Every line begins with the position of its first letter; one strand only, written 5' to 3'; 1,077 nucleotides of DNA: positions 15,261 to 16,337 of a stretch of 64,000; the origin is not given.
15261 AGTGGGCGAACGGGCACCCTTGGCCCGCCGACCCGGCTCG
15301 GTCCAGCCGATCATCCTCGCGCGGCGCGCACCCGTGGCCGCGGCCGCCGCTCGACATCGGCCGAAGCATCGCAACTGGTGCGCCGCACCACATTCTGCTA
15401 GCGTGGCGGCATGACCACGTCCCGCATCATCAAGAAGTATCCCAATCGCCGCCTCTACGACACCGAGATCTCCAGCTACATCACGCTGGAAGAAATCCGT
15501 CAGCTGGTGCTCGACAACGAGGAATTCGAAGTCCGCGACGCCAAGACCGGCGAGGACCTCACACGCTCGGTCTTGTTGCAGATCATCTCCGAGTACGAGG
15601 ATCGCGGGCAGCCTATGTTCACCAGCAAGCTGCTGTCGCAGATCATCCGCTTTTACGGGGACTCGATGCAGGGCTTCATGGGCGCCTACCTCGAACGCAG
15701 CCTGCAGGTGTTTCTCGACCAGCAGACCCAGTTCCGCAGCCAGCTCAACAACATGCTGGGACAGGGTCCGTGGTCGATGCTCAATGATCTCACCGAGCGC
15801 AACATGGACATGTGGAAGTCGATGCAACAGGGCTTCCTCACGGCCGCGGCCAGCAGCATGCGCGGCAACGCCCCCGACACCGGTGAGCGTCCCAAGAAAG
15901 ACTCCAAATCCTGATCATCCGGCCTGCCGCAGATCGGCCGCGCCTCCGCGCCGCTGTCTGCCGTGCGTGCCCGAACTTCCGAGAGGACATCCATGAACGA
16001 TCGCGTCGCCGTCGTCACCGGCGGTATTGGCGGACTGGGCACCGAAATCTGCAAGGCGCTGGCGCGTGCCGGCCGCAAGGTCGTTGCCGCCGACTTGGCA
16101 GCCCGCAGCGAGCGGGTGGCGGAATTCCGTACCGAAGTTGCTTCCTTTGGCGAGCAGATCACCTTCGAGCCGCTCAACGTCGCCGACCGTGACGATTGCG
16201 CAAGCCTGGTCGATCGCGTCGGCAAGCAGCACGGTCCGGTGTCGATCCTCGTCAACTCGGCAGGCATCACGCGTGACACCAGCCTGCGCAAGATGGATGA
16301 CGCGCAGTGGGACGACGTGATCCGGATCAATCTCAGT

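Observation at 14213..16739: Two PhaB paralogs flank phaR with opposite cofactor fingerprints (NADPH vs NADH)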

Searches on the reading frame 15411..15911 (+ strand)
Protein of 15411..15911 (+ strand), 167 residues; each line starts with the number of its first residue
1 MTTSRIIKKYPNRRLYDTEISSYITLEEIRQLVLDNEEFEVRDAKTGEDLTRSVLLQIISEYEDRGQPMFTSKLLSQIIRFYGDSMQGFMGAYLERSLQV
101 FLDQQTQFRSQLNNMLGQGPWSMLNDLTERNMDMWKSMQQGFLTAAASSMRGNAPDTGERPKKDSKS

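Call 3: search_protein_families(library=ncbifam, proteins=[window:15411-15911:+])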
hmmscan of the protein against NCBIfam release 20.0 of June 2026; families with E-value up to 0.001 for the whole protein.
window:15411-15911:+ (167 aa): 1 family
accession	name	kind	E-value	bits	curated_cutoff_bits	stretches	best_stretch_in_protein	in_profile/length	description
TIGR01848.1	PHA_reg_PhaR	equivalog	2.6e-48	162.9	109.45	1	5-111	1-107/107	polyhydroxyalkanoate synthesis repressor PhaR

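Call 4: search_protein_families(library=pfam, proteins=[window:15411-15911:+])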
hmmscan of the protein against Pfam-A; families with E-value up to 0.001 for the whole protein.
window:15411-15911:+ (167 aa): 2 families
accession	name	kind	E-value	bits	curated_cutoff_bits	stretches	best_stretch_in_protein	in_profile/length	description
PF07879.16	PHB_acc_N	-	1.5e-29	102.3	25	1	6-65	1-60/61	PHB/PHA accumulation regulator DNA-binding domain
PF05233.18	PHB_acc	-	1.1e-20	73.8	27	1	70-109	1-40/40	PHB accumulation regulatory domain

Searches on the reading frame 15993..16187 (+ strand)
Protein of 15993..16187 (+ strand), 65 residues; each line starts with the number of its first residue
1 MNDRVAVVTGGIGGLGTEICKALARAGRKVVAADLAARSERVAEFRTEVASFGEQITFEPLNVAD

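Call 69: search_solved_structures(query=window:15993-16187:+, max_evalue=0.01, show_alignments=5)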
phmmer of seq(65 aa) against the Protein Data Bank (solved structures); distinct sequences matched with E-value up to 0.01: 75 (the best 60 are shown).
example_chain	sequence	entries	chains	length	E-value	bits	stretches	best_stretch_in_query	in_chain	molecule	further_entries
2et6_A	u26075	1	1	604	7.8e-07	32.9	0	2-46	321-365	(3R)-hydroxyacyl-CoA dehydrogenase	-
4n5l_A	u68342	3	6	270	2.6e-06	31.3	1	1-45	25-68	Acetoacetyl-CoA reductase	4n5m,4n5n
3ezl_A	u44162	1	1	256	3.6e-06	30.8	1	1-39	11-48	Acetoacetyl-CoA reductase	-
5vml_A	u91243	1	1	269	4.1e-06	30.6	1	1-39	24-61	Acetoacetyl-CoA reductase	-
3vzr_B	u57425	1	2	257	4.4e-06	30.5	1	3-45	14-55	Acetoacetyl-CoA reductase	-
3vzp_A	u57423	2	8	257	4.5e-06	30.5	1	3-45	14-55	Acetoacetyl-CoA reductase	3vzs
3vzq_A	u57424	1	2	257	5.8e-06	30.2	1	3-34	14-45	Acetoacetyl-CoA reductase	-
2bgk_A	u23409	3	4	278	7.9e-06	29.8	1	2-37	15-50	RHIZOME SECOISOLARICIRESINOL DEHYDROGENASE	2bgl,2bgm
5zfm_A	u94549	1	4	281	1.7e-05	28.7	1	2-57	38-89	3-oxoacyl-acyl carrier protein reductase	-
5zi0_A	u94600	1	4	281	1.7e-05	28.7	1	2-57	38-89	3-oxoacyl-acyl carrier protein reductase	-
4ni5_A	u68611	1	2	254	2.3e-05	28.3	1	2-64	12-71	Oxidoreductase, short-chain dehydrogenase/reductase family protein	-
3tzq_B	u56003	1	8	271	2.6e-05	28.1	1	2-37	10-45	Short-chain type dehydrogenase/reductase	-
3m1l_A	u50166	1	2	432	7.1e-05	26.8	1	2-50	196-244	3-oxoacyl-(Acyl-carrier-protein) reductase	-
3q6i_A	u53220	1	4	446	7.9e-05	26.6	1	2-50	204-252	3-oxoacyl-(Acyl-carrier-protein) reductase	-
4fw8_A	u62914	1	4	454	8.2e-05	26.6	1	2-50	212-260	3-oxoacyl-(Acyl-carrier-protein) reductase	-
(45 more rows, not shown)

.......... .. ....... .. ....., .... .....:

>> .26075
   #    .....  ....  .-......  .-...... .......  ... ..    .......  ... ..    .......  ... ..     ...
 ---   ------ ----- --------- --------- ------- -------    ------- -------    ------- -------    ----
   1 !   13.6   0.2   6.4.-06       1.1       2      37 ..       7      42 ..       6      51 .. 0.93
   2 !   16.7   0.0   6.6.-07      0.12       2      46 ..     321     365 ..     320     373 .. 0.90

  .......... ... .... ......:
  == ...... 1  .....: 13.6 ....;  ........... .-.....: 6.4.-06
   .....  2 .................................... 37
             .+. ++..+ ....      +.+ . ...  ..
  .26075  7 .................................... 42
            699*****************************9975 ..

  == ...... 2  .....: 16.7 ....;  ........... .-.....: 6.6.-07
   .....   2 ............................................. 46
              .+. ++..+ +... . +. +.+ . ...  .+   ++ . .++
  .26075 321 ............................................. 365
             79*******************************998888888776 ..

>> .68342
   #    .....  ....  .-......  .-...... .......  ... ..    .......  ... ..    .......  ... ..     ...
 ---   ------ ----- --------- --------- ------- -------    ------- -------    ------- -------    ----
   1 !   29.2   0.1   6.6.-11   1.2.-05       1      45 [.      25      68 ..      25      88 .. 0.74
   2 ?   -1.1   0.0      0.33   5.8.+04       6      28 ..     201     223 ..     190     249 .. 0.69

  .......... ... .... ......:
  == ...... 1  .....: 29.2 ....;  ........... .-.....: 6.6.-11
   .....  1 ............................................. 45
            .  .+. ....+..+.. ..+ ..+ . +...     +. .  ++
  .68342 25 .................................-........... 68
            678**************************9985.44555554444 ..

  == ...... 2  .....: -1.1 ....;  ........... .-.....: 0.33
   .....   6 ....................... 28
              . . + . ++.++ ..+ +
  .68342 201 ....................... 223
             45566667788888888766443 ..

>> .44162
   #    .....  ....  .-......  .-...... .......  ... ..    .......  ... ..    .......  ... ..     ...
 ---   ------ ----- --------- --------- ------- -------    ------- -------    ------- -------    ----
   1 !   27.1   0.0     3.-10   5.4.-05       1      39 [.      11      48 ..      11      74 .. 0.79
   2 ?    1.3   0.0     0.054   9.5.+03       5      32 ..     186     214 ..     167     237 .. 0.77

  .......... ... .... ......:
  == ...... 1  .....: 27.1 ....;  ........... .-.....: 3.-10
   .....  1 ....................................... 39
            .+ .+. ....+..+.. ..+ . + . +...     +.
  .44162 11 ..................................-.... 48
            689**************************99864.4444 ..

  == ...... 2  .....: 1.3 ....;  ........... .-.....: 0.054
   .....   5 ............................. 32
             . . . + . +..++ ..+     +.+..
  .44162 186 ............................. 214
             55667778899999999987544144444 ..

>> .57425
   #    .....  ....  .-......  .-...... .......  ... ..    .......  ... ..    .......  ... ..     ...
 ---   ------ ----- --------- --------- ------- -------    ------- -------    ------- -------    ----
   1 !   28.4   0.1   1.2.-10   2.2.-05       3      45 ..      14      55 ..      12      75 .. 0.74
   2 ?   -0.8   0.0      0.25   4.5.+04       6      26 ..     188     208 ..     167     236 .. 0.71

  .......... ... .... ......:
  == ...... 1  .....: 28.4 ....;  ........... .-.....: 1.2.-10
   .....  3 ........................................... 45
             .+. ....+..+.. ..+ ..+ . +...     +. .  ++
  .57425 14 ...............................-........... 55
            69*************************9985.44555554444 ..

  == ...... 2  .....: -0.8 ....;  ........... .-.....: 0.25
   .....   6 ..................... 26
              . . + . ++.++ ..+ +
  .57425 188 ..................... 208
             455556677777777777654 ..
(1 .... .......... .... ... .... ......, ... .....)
